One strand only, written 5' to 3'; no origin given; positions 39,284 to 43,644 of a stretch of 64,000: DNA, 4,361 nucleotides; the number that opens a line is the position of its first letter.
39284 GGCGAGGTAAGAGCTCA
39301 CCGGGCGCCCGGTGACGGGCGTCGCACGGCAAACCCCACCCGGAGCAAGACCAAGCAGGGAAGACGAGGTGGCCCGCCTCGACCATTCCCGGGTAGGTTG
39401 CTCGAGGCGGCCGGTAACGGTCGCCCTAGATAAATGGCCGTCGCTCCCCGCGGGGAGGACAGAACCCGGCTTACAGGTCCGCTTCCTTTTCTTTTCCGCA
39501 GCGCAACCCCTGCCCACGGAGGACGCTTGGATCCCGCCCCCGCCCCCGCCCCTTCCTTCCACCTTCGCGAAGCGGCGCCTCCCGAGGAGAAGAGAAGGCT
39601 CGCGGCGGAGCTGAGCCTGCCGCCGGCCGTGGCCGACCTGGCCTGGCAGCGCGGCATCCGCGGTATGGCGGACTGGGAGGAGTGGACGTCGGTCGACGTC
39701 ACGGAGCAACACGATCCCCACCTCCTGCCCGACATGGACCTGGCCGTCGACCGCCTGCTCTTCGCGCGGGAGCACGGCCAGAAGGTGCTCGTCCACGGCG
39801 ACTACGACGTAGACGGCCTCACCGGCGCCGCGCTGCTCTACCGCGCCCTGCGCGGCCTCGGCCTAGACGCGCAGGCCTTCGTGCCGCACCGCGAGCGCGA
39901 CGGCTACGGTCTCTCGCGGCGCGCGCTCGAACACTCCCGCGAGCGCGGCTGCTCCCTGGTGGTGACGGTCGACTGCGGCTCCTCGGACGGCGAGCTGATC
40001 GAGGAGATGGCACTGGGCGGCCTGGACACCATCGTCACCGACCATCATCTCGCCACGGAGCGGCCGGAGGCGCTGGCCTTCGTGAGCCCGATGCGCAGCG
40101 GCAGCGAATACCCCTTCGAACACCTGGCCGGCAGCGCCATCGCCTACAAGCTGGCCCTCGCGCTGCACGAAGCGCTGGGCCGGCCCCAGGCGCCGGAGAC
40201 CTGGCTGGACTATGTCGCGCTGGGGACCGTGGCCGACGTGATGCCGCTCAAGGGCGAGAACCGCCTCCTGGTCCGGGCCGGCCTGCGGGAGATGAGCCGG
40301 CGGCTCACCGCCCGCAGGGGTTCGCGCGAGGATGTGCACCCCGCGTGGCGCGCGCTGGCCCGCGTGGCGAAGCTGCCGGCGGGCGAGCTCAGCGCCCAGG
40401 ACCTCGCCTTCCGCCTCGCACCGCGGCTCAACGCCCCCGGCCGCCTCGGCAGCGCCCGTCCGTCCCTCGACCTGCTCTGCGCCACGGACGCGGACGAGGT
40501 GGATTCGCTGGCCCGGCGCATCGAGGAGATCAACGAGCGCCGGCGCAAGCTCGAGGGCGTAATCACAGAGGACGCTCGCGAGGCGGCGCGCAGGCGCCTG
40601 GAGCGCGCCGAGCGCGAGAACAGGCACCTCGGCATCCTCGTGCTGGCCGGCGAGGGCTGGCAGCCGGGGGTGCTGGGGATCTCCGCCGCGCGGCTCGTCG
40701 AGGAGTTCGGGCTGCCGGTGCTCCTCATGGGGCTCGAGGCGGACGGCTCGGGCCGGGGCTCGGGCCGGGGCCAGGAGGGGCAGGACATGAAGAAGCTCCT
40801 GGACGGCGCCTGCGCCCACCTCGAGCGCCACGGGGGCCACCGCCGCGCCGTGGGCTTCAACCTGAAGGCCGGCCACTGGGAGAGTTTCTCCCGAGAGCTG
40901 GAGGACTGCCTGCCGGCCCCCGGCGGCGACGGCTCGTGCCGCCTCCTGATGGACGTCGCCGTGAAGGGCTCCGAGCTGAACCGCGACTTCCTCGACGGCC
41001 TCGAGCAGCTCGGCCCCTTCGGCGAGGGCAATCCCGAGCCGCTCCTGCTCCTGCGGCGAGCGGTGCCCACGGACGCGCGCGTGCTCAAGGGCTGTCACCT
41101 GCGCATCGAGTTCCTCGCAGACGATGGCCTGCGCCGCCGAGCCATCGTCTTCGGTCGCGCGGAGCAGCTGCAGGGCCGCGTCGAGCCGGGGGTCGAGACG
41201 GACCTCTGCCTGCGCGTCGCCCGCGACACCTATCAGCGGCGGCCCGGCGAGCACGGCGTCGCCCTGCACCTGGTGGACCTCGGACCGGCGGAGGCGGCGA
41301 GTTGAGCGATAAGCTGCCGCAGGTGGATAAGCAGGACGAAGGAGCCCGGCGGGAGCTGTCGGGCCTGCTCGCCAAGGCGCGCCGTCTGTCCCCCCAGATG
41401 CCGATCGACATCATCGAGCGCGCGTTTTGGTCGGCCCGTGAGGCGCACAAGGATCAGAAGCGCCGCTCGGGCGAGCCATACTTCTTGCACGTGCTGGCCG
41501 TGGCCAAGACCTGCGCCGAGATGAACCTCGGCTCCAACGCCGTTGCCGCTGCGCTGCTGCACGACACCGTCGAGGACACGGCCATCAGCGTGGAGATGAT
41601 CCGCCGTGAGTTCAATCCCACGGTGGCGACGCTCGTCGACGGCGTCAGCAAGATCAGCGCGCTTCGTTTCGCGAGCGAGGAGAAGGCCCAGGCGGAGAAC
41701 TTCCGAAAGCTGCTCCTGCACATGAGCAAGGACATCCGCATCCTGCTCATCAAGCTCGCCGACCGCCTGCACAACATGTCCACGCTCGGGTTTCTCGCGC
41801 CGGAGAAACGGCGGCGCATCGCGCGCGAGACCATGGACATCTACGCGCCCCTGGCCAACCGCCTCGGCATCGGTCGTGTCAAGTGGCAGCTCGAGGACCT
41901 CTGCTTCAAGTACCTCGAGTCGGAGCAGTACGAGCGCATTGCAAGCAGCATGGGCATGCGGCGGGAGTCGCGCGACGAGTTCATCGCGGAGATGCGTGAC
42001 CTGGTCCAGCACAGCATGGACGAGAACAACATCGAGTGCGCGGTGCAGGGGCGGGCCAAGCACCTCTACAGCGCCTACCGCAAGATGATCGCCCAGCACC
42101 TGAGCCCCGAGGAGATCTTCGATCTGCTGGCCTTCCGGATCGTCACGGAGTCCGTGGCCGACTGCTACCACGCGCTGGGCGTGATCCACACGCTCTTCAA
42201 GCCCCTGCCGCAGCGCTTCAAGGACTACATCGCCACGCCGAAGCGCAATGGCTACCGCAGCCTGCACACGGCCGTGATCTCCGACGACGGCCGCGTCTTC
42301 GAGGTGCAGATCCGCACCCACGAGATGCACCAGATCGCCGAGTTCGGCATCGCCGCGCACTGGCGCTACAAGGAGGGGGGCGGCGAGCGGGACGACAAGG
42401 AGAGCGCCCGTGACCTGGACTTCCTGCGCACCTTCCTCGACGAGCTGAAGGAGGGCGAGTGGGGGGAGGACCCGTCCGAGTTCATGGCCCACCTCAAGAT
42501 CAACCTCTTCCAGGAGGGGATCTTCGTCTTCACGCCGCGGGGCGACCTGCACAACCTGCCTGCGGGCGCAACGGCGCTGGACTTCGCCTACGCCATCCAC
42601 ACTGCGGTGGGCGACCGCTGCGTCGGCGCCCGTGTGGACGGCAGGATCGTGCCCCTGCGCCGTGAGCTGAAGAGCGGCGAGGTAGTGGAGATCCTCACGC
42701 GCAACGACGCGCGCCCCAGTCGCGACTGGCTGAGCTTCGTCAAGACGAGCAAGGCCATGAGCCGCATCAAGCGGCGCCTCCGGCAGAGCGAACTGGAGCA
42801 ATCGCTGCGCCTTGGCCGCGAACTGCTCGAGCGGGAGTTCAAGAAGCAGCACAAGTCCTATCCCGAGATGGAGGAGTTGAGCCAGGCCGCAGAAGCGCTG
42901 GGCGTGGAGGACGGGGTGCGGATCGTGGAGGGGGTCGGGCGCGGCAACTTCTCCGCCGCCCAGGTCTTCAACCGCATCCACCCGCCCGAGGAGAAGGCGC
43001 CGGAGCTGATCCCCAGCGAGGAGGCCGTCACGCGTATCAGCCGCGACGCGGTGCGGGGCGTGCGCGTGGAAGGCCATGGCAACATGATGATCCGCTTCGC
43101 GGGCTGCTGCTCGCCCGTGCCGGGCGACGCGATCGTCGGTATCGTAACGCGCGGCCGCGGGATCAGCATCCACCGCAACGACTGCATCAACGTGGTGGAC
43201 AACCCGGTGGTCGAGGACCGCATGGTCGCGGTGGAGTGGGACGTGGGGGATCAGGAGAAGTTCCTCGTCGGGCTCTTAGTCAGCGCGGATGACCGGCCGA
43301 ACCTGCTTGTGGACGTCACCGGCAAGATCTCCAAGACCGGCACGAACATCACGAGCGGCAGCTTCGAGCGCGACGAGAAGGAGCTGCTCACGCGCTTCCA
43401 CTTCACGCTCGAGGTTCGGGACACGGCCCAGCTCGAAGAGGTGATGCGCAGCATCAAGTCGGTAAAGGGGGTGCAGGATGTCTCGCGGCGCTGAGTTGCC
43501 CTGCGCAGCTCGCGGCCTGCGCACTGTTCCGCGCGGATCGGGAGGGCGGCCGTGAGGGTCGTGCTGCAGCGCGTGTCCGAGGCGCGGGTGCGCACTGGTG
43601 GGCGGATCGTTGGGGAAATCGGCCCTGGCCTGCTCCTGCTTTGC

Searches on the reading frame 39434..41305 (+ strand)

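Call 54: search_protein_families(library=pfam, proteins=[window:39434-41305:+], max_evalue=0.00001)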
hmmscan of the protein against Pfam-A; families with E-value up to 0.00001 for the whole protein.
window:39434-41305:+ (623 aa): 3 families
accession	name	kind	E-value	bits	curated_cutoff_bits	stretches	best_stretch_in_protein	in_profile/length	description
PF01368.27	DHH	-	1.3e-20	74.4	28.1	1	117-265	1-125/125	DHH family, N-terminal domain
PF17768.7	RecJ_OB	-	9.2e-16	58.3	27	1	507-603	2-98/107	RecJ OB domain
PF02272.25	DHHA1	-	4.3e-08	34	25.9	1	401-493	4-100/102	DHHA1 domain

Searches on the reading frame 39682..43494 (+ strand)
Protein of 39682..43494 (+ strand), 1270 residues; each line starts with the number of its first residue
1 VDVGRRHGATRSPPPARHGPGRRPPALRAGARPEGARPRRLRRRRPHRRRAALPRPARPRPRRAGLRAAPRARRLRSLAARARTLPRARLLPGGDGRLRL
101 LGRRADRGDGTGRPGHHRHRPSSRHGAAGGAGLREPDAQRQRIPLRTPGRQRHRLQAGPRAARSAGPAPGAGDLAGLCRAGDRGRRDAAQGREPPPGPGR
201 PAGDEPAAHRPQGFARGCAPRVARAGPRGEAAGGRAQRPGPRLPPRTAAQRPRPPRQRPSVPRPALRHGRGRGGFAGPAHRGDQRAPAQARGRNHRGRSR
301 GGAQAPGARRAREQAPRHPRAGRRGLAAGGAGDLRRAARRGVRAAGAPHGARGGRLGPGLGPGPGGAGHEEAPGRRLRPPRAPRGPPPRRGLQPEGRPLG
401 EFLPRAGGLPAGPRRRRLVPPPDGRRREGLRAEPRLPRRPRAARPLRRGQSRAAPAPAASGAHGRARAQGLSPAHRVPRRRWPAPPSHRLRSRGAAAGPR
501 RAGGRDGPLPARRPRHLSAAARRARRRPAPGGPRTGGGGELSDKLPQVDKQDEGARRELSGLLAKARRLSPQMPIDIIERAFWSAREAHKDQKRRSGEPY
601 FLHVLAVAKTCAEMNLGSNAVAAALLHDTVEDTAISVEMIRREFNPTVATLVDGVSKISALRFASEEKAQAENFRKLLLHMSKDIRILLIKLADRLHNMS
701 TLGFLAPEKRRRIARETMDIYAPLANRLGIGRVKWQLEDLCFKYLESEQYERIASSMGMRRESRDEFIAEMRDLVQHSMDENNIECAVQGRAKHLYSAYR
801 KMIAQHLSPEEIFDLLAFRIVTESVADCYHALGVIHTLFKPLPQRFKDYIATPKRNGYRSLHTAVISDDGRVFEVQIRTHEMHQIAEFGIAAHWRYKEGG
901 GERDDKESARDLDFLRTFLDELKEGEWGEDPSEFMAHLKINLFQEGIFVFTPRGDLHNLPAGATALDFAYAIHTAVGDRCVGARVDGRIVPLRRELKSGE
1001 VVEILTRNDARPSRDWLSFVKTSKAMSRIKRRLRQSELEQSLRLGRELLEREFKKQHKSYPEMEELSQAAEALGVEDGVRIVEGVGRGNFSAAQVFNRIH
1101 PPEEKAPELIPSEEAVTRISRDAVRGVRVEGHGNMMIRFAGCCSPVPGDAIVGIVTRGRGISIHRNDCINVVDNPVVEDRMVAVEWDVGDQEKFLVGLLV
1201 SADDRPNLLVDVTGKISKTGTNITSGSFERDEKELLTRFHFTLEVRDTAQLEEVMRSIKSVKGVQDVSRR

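Call 10: search_protein_families(library=pfam, proteins=[window:39682-43494:+], max_evalue=0.001)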
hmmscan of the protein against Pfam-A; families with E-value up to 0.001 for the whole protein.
window:39682-43494:+ (1270 aa): 7 families
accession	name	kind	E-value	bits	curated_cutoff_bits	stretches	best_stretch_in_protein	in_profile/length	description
PF13328.12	HD_4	-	1.1e-48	165.3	27.2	1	582-730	2-155/156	HD domain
PF04607.23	RelA_SpoT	-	1.3e-41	141.9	27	1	790-899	1-111/113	Region found in RelA / SpoT proteins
PF02824.27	TGS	-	3.9e-21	75.3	22.2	1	947-1006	1-60/60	TGS domain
PF13291.12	ACT_4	-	2.5e-18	67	27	1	1191-1269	2-80/80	ACT domain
PF19296.4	RelA_AH_RIS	-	4.3e-17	63.3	23.8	1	1019-1164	3-168/185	RelA/SpoT, AH and RIS domains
PF01966.28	HD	-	2.7e-08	34.5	22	1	601-699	2-116/116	HD domain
PF01842.31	ACT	-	1.4e-05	25.2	27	1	1198-1262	3-65/66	ACT domain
